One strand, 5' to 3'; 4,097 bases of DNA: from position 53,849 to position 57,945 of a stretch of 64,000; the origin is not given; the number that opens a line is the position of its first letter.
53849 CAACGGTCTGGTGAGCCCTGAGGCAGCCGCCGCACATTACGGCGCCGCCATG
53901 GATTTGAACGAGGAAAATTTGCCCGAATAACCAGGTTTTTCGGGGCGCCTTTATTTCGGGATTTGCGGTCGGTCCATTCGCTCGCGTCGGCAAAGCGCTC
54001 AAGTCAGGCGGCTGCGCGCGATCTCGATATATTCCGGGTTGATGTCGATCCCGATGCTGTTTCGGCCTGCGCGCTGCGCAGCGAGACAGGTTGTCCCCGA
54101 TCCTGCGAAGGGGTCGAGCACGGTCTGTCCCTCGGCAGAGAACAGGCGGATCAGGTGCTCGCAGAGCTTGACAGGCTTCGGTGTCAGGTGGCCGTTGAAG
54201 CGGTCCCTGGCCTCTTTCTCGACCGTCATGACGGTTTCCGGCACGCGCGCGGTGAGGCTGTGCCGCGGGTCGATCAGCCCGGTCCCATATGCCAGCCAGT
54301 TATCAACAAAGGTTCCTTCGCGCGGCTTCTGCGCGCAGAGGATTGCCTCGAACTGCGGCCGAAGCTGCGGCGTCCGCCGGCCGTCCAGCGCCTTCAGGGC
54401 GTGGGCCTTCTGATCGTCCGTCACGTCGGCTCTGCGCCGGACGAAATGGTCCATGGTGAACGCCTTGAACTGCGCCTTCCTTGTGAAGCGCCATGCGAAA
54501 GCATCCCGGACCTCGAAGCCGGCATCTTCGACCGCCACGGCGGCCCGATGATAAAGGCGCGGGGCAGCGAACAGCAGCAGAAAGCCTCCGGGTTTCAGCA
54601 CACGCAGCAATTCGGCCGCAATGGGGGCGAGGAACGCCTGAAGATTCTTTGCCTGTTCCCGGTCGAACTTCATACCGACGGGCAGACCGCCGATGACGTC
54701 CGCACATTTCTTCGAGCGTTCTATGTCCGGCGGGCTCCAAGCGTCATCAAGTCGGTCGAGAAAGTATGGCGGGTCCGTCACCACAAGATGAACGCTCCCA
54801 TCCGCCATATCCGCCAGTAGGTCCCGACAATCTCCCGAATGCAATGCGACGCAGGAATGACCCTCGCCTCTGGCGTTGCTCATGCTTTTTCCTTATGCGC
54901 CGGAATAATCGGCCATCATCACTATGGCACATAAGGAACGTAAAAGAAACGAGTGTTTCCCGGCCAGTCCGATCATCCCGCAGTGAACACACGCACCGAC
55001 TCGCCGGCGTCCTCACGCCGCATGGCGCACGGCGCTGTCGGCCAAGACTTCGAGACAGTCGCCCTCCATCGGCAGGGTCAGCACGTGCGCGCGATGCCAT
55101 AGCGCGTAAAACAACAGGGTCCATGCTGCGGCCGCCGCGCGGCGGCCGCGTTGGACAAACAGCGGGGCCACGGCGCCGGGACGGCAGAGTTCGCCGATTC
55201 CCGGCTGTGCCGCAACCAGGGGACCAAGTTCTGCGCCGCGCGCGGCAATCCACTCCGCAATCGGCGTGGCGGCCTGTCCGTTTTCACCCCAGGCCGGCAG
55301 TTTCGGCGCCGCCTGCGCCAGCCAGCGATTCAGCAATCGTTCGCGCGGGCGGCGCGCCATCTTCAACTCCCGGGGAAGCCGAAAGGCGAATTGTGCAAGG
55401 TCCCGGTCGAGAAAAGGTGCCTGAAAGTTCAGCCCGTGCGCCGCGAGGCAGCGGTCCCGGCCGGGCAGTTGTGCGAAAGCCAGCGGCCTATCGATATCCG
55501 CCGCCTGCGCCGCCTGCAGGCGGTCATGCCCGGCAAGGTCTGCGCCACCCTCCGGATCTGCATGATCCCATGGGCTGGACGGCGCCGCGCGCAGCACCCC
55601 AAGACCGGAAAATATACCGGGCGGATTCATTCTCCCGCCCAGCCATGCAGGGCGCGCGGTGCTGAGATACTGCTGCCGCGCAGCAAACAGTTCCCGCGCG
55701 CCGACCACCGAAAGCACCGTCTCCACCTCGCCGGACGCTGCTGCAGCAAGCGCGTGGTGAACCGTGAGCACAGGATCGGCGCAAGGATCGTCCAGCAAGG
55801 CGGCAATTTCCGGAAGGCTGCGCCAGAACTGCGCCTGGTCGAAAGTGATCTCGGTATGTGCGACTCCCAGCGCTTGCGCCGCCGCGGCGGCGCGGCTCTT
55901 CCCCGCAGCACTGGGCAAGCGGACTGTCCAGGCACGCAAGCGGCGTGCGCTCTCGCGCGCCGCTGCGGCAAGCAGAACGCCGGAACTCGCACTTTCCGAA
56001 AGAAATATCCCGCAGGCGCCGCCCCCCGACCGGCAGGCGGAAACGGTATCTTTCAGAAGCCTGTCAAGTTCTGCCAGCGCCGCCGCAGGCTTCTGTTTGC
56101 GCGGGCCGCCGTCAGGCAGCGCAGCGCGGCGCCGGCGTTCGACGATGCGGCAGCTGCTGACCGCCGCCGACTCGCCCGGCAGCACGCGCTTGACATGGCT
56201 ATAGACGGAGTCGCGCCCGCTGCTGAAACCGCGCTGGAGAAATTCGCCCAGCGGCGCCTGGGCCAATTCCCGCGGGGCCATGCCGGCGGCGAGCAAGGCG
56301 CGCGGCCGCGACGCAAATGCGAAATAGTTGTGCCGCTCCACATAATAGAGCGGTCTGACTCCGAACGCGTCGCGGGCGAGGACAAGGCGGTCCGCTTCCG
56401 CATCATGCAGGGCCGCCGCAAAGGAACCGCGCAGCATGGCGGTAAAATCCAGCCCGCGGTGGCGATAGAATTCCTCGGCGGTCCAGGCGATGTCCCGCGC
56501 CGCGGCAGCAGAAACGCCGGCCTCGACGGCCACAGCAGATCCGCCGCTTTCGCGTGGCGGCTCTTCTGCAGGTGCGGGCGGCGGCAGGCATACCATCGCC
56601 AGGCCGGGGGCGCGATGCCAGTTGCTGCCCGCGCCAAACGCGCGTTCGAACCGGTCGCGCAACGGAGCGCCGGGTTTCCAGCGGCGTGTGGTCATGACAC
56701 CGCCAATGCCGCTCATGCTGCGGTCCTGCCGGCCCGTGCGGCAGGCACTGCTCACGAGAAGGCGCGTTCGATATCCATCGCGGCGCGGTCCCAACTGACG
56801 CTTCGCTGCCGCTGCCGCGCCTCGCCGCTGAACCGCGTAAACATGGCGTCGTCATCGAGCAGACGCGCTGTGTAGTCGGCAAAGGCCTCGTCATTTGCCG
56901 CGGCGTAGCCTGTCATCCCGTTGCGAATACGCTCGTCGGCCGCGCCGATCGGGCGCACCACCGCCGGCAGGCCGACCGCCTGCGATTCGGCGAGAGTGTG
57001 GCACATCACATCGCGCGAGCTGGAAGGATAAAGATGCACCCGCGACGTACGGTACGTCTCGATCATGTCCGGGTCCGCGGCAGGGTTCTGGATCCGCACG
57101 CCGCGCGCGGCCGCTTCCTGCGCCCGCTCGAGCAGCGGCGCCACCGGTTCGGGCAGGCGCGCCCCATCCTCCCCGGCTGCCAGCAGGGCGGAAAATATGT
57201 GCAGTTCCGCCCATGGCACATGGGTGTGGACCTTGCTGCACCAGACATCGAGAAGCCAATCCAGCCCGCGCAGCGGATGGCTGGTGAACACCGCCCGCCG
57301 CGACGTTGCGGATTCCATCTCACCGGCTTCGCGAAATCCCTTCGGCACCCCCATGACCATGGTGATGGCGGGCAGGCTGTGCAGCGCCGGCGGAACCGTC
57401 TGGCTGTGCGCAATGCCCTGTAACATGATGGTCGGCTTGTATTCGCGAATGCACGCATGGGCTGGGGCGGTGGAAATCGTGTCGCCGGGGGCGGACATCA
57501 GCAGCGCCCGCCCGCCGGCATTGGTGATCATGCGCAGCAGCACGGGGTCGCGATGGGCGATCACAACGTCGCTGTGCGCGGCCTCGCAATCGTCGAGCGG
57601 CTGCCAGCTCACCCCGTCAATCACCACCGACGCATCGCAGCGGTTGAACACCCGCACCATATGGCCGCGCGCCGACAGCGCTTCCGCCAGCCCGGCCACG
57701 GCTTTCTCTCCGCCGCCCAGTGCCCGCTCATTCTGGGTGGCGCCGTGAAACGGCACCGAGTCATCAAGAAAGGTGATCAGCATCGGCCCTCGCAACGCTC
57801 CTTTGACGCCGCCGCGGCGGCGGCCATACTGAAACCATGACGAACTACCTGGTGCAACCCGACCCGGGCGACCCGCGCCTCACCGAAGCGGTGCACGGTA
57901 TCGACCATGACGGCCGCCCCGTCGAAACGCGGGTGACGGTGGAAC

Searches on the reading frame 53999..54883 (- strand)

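Call 80: search_protein_families(library=padloc, proteins=[window:53999-54883:-], max_evalue=0.001)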
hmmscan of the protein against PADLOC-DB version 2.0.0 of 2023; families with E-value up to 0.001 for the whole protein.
window:53999-54883:- (294 aa): 74 families (the best 25 are shown)
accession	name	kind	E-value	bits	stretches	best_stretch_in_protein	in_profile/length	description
PDLC03371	MTase_II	-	2.2e-44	150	1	11-293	10-252/260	Type II methyltransferase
PDLC03353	MTase_II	-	9.3e-27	92.2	1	223-293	181-250/260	Type II methyltransferase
PDLC03350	MTase_II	-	1.5e-26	91.6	2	219-293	222-295/312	Type II methyltransferase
PDLC03299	MTase_II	-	8.4e-26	89.1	1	224-294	188-258/296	Type II methyltransferase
PDLC03387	MTase_II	-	5.1e-24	82.9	2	230-293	211-275/289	Type II methyltransferase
PDLC03228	MTase_II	-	6.9e-24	82.9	2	231-294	143-206/227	Type II methyltransferase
PDLC03241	MTase_II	-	8.1e-23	79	2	156-293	294-433/447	Type II methyltransferase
PDLC03321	MTase_II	-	7.1e-21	72.5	2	206-293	156-242/245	Type II methyltransferase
PDLC03283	MTase_II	-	1.1e-20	72.3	2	224-294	206-272/352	Type II methyltransferase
PDLC03260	MTase_II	-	5e-20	69.7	1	232-291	246-305/349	Type II methyltransferase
PDLC03339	MTase_II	-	9.1e-20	68.8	1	225-293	204-271/399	Type II methyltransferase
PDLC03265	MTase_II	-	3e-19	67.7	2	231-293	266-328/333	Type II methyltransferase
PDLC03320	MTase_II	-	4.6e-19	66.7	1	221-293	203-274/289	Type II methyltransferase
PDLC03216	MTase_II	-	5.2e-19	66.5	2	232-293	194-255/364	Type II methyltransferase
PDLC03259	MTase_II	-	1.6e-18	64.8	1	230-293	192-255/423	Type II methyltransferase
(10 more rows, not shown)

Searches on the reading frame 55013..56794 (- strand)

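Call 102: search_protein_families(library=pfam, proteins=[window:55013-56794:-], max_evalue=0.00001)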
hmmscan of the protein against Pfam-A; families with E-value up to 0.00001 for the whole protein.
window:55013-56794:- (593 aa): 3 families
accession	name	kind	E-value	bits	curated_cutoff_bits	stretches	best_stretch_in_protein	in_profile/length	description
PF00733.27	Asn_synthase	-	5.5e-31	108.9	21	1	242-567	1-353/354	Asparagine synthase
PF13537.11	GATase_7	-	4.7e-15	56.1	25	1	101-169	54-123/123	Glutamine amidotransferase domain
PF13522.11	GATase_6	-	2.5e-09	37.7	27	1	109-162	76-129/130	Glutamine amidotransferase domain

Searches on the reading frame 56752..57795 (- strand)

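Call 102: search_protein_families(library=pfam, proteins=[window:56752-57795:-], max_evalue=0.00001)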
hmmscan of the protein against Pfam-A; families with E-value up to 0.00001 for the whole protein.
window:56752-57795:- (347 aa): 2 families
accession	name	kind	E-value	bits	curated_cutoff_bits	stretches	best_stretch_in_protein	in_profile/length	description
PF13692.12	Glyco_trans_1_4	-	1.9e-12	48.1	27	1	174-315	13-142/142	Glycosyl transferases group 1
PF00534.26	Glycos_transf_1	-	2.8e-10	40.4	26.4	1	234-329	76-172/172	Glycosyl transferases group 1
